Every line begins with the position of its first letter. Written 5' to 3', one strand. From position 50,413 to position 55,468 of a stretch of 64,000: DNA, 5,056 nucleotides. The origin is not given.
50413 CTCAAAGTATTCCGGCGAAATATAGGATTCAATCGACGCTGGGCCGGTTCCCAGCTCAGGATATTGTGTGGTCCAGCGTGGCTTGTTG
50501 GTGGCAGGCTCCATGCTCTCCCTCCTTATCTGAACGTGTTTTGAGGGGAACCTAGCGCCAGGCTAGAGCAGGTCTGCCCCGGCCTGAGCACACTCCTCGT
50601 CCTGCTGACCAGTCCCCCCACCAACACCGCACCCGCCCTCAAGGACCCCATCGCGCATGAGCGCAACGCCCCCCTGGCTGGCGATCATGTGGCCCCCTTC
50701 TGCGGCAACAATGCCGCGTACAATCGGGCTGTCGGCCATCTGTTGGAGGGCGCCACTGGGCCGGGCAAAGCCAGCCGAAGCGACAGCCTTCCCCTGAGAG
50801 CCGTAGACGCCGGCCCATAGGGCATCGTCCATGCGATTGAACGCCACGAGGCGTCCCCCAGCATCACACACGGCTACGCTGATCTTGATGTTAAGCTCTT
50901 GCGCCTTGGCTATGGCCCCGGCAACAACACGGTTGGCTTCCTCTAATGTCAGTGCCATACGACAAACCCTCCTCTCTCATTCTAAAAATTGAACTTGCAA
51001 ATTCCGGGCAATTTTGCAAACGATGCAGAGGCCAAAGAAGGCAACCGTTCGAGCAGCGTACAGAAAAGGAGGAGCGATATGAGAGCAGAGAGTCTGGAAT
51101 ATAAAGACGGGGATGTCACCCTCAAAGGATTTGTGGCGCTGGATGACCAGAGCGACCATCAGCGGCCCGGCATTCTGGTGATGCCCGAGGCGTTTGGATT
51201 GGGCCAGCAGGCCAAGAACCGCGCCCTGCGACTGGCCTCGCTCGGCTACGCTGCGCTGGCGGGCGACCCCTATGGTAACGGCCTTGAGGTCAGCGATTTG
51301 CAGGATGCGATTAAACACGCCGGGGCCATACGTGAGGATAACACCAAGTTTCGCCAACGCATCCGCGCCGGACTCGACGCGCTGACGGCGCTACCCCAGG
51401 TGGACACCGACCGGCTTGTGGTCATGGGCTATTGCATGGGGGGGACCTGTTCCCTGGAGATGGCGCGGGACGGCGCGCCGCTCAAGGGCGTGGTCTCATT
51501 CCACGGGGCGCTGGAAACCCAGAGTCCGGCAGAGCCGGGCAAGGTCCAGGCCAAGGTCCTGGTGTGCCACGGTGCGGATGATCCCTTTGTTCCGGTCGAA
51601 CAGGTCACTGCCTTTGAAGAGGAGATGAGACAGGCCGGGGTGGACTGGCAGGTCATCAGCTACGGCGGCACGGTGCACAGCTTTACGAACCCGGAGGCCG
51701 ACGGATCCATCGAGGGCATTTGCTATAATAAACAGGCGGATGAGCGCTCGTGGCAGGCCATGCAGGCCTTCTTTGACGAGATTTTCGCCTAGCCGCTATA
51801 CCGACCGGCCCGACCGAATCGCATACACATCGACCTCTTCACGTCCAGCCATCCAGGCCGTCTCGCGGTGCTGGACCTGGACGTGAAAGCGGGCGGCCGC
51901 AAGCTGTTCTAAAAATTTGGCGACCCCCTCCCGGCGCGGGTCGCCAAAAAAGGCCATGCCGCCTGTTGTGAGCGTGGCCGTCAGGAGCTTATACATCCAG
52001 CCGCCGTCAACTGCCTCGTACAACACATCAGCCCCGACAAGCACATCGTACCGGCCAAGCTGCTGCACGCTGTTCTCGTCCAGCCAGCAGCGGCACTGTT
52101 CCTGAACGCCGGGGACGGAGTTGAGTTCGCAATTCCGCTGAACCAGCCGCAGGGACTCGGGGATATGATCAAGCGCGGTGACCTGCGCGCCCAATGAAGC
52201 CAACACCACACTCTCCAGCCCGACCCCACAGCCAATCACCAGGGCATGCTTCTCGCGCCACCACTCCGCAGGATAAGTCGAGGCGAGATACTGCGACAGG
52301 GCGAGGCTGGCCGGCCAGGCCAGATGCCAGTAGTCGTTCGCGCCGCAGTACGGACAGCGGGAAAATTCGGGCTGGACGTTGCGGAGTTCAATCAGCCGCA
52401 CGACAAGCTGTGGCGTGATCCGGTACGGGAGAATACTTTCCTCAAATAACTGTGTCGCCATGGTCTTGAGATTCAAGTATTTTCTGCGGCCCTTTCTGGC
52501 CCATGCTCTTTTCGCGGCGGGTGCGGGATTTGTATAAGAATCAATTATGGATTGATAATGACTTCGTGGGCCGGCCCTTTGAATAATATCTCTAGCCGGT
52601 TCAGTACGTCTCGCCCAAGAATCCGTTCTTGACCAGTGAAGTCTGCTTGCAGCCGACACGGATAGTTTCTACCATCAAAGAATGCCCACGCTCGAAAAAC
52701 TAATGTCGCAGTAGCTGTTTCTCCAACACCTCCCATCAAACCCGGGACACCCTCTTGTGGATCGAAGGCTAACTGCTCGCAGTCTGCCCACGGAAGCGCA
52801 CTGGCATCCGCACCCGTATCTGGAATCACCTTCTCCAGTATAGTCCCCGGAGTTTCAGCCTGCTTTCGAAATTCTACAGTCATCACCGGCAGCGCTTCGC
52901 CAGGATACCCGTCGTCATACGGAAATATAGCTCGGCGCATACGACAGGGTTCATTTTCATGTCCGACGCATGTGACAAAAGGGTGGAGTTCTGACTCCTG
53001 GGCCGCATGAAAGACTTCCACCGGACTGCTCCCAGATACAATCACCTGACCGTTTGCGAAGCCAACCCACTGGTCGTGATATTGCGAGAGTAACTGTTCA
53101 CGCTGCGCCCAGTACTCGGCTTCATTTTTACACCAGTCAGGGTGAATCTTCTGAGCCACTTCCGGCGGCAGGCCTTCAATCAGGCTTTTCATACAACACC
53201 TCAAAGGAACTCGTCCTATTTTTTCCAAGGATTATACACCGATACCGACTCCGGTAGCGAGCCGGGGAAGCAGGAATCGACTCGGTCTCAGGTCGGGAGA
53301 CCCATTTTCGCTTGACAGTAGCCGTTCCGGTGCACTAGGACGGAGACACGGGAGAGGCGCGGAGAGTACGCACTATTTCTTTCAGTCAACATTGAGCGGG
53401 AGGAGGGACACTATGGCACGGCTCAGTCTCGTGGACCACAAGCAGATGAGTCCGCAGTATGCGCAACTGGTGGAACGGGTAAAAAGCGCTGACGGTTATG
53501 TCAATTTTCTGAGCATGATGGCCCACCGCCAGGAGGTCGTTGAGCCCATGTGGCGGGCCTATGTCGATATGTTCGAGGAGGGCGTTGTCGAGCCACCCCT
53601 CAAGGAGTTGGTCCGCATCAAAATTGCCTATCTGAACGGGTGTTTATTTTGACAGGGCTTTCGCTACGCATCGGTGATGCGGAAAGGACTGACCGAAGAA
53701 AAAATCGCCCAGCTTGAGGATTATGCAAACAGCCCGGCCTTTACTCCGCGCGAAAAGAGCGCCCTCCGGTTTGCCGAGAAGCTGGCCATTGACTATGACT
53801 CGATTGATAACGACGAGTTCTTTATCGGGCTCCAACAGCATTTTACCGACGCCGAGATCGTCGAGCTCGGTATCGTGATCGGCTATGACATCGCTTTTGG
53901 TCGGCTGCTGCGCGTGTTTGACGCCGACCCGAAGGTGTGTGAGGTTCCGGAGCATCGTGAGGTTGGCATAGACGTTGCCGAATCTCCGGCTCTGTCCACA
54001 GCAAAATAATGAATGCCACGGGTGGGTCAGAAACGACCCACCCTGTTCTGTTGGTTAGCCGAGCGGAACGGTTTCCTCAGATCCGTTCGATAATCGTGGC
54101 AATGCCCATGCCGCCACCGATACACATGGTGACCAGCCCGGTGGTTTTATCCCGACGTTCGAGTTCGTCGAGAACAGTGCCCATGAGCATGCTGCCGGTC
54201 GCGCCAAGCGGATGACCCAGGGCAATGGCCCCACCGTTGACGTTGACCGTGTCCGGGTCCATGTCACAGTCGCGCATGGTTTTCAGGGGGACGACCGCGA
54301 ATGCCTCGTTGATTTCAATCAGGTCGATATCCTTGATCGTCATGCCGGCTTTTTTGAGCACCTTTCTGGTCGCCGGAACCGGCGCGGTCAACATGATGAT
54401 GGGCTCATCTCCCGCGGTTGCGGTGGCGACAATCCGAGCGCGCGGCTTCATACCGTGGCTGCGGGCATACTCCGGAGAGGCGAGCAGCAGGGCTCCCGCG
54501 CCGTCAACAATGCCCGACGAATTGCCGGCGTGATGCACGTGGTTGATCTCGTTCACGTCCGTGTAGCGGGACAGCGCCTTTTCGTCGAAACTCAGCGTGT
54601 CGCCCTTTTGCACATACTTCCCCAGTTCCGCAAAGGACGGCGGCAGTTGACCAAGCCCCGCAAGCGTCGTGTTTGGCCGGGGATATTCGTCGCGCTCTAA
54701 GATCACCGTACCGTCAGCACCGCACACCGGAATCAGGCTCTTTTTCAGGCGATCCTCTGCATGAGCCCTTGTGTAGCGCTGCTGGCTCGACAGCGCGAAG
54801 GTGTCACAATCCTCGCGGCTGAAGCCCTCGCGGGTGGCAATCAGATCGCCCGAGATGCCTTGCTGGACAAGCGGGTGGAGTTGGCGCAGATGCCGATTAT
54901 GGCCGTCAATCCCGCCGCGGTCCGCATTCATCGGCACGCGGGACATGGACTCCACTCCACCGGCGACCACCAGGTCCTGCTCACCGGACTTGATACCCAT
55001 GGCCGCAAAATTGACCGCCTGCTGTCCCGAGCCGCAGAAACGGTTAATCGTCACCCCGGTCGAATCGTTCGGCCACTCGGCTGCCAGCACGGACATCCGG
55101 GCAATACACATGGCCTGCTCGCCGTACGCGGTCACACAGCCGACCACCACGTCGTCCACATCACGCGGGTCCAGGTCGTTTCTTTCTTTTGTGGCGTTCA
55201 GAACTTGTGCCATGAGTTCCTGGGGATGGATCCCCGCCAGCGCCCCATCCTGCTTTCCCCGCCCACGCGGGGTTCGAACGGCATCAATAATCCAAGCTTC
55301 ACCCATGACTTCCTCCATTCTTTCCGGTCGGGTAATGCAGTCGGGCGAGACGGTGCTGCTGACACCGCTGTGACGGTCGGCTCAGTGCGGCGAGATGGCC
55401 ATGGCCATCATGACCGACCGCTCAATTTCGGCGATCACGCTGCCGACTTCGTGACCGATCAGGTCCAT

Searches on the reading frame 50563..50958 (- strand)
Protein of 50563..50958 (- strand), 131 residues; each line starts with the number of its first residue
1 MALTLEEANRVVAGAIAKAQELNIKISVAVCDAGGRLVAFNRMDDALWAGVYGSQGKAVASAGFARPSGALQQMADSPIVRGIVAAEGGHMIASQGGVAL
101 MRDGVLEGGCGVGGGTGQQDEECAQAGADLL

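Call 77: search_protein_families(library=pfam, proteins=[window:50563-50958:-], max_evalue=0.001)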
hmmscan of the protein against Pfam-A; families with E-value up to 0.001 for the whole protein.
window:50563-50958:- (131 aa): 1 family
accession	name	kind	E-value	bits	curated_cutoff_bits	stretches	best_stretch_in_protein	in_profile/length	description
PF03928.20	HbpS-like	-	4.1e-27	95.2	25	1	3-128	1-127/128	Haem degrading protein HbpS-like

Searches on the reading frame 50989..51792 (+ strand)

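Call 78: search_protein_families(library=pfam, proteins=[window:50989-51792:+], max_evalue=0.001)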
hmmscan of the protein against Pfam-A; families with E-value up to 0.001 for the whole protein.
window:50989-51792:+ (267 aa): 8 families
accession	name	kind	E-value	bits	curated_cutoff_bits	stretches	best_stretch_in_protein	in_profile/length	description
PF01738.24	DLH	-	1.1e-46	159.6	21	1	46-265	2-216/217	Dienelactone hydrolase family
PF02230.22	Abhydrolase_2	-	3.2e-09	37.4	23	1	110-234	79-203/217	Phospholipase/Carboxylesterase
PF00326.27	Peptidase_S9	-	3.3e-09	37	22.6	1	179-238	136-195/213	Prolyl oligopeptidase family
PF12146.15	Hydrolase_4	-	7.9e-06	25.8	27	0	79-179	24-115/239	Serine aminopeptidase, S33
PF12740.14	PETase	-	3.2e-05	23.9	28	1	136-234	120-215/263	PET hydrolase-like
PF07859.19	Abhydrolase_3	-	0.00013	22.2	25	0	188-233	166-209/210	alpha/beta hydrolase fold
PF08840.17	BAAT_C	-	0.00015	22.3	20.9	0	130-174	11-55/210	BAAT / Acyl-CoA thioester hydrolase C terminal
PF20408.4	Abhydrolase_11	-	0.00093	19.4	27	0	130-240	66-175/193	Alpha/beta hydrolase domain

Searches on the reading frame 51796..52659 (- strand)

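Call 78: search_protein_families(library=pfam, proteins=[window:51796-52659:-], max_evalue=0.001)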
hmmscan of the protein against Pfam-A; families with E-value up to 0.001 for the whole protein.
window:51796-52659:- (287 aa): 6 families
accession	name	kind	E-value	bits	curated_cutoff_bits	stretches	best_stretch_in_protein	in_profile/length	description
PF10294.15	Methyltransf_16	-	2e-07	31.4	21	1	114-230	21-147/174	Lysine methyltransferase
PF03848.20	TehB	-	1.4e-05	25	20.4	1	137-213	32-105/193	Tellurite resistance protein TehB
PF06325.19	PrmA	-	0.00012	22.2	22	1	137-269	163-288/296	Ribosomal protein L11 methyltransferase (PrmA)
PF13847.12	Methyltransf_31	-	0.00018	21.6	27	1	140-245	8-114/145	Methyltransferase domain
PF13649.12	Methyltransf_25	-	0.00064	20.8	27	0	140-185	2-51/97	Methyltransferase domain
PF08241.18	Methyltransf_11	-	0.00096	20.2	21.2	0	141-182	2-43/95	Methyltransferase domain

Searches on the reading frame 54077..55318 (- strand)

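Call 78: search_protein_families(library=pfam, proteins=[window:54077-55318:-], max_evalue=0.001)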
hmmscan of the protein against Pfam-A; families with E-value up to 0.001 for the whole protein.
window:54077-55318:- (413 aa): 4 families
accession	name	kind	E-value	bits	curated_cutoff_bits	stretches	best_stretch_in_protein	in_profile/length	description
PF00108.29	Thiolase_N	-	1.3e-50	172.6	26.4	1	10-233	3-237/260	Thiolase, N-terminal domain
PF02803.24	Thiolase_C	-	5.8e-47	158.8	27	1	291-412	2-123/123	Thiolase, C-terminal domain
PF00109.32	ketoacyl-synt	-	0.00049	20.2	20.8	0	90-126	169-205/252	Beta-ketoacyl synthase, N-terminal domain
PF22691.2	Thiolase_C_1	-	0.00054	20.2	28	0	305-351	12-58/144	Thiolase C-terminal domain-like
